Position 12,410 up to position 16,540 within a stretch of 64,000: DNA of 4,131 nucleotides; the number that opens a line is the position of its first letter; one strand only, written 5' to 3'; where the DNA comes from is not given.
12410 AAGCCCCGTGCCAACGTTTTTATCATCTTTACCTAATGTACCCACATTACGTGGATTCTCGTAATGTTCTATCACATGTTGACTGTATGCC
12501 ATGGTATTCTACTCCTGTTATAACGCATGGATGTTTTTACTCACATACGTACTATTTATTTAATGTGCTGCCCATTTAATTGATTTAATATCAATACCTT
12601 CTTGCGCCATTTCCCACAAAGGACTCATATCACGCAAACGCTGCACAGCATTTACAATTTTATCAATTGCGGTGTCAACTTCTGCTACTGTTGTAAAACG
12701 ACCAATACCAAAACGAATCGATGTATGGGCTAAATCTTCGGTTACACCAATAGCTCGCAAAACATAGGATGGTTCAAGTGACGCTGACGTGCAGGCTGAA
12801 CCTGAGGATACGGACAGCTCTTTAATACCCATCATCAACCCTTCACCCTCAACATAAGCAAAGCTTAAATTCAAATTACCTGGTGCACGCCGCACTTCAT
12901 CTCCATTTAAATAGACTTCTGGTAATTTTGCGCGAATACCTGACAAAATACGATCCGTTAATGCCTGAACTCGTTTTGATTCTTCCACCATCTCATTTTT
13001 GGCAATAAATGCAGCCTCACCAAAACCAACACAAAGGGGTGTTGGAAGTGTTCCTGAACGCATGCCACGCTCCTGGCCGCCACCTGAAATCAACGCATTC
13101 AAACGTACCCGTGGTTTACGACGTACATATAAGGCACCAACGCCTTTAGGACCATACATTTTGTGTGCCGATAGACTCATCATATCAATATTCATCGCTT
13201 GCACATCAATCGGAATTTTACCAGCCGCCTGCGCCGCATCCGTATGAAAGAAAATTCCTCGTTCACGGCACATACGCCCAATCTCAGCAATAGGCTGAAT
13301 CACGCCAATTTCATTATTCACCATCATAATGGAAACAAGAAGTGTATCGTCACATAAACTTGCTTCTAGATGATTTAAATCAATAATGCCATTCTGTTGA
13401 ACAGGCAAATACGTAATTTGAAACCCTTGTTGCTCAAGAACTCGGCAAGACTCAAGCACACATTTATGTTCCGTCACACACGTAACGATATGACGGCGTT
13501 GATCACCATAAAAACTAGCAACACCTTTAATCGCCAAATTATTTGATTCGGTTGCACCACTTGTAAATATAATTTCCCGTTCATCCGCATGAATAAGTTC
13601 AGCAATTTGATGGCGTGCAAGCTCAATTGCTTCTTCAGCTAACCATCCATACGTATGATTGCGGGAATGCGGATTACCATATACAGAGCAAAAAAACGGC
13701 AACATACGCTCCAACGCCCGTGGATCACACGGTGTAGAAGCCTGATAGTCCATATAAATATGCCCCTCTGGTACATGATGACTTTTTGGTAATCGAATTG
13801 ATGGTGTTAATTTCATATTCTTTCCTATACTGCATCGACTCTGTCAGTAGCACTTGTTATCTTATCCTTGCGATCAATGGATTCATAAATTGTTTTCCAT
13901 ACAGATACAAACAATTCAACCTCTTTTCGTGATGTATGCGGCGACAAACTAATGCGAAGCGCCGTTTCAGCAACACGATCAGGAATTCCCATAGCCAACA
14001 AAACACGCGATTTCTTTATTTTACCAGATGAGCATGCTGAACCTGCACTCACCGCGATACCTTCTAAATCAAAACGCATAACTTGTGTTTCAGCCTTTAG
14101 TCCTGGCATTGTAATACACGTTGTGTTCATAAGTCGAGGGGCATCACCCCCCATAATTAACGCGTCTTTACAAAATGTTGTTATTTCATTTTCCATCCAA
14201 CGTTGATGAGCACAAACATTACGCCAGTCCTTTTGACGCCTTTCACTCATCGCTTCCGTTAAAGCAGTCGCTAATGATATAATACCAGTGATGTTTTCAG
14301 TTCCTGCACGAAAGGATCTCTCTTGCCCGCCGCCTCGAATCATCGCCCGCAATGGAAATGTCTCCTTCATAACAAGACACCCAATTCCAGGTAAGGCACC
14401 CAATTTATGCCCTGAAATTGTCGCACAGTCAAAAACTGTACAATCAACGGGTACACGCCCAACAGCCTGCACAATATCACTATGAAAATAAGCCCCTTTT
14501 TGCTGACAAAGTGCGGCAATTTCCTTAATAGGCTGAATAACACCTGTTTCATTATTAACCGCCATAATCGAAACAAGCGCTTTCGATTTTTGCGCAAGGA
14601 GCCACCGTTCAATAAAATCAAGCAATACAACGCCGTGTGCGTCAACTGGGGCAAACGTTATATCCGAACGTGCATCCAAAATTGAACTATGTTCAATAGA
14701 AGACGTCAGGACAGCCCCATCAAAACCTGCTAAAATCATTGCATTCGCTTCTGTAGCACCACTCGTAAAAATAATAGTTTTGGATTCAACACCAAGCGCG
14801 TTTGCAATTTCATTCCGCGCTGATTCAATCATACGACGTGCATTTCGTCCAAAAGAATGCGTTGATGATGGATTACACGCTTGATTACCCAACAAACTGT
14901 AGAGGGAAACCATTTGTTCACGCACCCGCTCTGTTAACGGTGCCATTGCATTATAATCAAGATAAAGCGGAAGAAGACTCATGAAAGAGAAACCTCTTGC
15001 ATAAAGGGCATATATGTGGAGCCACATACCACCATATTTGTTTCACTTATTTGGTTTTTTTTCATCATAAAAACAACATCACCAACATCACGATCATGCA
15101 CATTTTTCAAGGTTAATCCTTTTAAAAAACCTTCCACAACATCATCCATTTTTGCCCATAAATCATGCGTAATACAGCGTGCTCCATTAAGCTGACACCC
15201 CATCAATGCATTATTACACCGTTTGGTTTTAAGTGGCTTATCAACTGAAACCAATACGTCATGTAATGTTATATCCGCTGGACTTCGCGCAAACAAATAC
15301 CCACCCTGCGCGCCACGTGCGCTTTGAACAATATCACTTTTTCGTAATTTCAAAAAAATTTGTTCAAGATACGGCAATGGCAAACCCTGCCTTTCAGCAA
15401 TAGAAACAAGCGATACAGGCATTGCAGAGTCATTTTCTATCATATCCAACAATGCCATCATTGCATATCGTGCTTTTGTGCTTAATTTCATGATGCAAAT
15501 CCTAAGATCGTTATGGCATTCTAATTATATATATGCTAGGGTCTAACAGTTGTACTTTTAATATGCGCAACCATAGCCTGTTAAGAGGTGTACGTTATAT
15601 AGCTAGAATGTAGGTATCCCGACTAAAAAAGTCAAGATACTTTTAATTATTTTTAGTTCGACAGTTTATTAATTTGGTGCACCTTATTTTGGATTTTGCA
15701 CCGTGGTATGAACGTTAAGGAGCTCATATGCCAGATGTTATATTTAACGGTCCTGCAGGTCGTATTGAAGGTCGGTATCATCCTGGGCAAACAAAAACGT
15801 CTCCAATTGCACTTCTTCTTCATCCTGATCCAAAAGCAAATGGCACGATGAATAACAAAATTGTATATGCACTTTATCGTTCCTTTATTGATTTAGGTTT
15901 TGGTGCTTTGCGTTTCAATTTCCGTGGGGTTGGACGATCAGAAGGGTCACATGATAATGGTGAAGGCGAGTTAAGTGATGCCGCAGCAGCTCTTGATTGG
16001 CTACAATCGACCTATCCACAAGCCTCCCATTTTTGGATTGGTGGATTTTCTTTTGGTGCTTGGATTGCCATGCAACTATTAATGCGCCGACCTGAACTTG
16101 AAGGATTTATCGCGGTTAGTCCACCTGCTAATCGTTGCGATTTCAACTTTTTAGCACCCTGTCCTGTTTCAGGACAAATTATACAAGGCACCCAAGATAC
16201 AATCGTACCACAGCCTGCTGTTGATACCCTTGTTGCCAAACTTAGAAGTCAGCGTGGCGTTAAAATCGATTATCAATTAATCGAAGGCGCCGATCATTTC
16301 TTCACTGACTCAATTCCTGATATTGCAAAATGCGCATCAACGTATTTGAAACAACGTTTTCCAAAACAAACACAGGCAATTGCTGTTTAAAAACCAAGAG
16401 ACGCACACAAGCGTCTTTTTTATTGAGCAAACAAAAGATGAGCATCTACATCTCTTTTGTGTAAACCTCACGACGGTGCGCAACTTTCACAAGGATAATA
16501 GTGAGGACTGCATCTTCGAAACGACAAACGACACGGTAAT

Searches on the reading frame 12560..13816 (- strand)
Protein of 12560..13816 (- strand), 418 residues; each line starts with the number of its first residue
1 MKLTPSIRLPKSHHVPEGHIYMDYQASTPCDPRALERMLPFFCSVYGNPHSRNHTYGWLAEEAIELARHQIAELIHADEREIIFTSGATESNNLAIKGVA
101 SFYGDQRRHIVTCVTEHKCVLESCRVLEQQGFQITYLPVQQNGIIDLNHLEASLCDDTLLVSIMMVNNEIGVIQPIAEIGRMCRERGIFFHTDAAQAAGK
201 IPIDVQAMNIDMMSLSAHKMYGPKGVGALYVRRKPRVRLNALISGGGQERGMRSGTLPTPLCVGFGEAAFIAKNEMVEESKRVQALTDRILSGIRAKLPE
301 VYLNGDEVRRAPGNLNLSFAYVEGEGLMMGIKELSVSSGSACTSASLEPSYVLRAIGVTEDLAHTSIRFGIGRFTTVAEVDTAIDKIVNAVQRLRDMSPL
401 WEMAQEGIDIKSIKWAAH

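Call 66: search_protein_families(library=pfam, proteins=[window:12560-13816:-], max_evalue=0.0001)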
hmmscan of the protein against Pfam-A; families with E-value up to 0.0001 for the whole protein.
window:12560-13816:- (418 aa): 2 families
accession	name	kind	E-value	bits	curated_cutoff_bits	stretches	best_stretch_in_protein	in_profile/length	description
PF00266.25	Aminotran_5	-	1e-83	281.8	21.5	1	20-381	1-369/371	Aminotransferase class-V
PF01212.27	Beta_elim_lyase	-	9.7e-06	25.5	27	1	80-251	48-234/288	Beta-eliminating lyase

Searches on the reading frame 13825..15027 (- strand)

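Call 66: search_protein_families(library=pfam, proteins=[window:13825-15027:-], max_evalue=0.0001)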
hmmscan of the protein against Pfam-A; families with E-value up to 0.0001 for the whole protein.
window:13825-15027:- (400 aa): 1 family
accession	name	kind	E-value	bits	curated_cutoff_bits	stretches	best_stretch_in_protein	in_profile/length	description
PF00266.25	Aminotran_5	-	1.6e-54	185.8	21.5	1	22-373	2-371/371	Aminotransferase class-V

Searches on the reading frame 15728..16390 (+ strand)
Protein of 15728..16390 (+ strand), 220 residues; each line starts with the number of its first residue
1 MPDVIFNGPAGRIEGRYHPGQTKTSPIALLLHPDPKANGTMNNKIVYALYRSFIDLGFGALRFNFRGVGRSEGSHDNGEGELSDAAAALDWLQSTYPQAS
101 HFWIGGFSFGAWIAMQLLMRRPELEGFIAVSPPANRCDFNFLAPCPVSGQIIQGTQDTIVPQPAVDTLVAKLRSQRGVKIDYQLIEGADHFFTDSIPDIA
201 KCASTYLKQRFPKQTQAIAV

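Call 65: search_protein_families(library=pfam, proteins=[window:15728-16390:+], max_evalue=0.01)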
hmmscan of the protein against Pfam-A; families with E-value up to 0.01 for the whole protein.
window:15728-16390:+ (220 aa): 7 families
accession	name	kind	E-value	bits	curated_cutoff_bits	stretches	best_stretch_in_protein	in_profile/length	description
PF12146.15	Hydrolase_4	-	1.3e-09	38.2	27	1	49-132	23-109/239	Serine aminopeptidase, S33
PF00561.26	Abhydrolase_1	-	2.5e-09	37.6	25.8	1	43-132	17-102/245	alpha/beta hydrolase fold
PF02129.25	Peptidase_S15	-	4.6e-09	36.8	23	1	17-153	10-150/262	X-Pro dipeptidyl-peptidase (S15 family)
PF00326.27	Peptidase_S9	-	6.2e-08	32.8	22.6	1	55-124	12-88/213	Prolyl oligopeptidase family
PF01738.24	DLH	-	1.7e-07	31.5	21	1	82-198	77-194/217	Dienelactone hydrolase family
PF12697.13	Abhydrolase_6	-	2.4e-06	28.8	26.3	1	57-133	27-94/217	Alpha/beta hydrolase family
PF20408.4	Abhydrolase_11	-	3e-05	24.3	27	1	41-193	15-168/193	Alpha/beta hydrolase domain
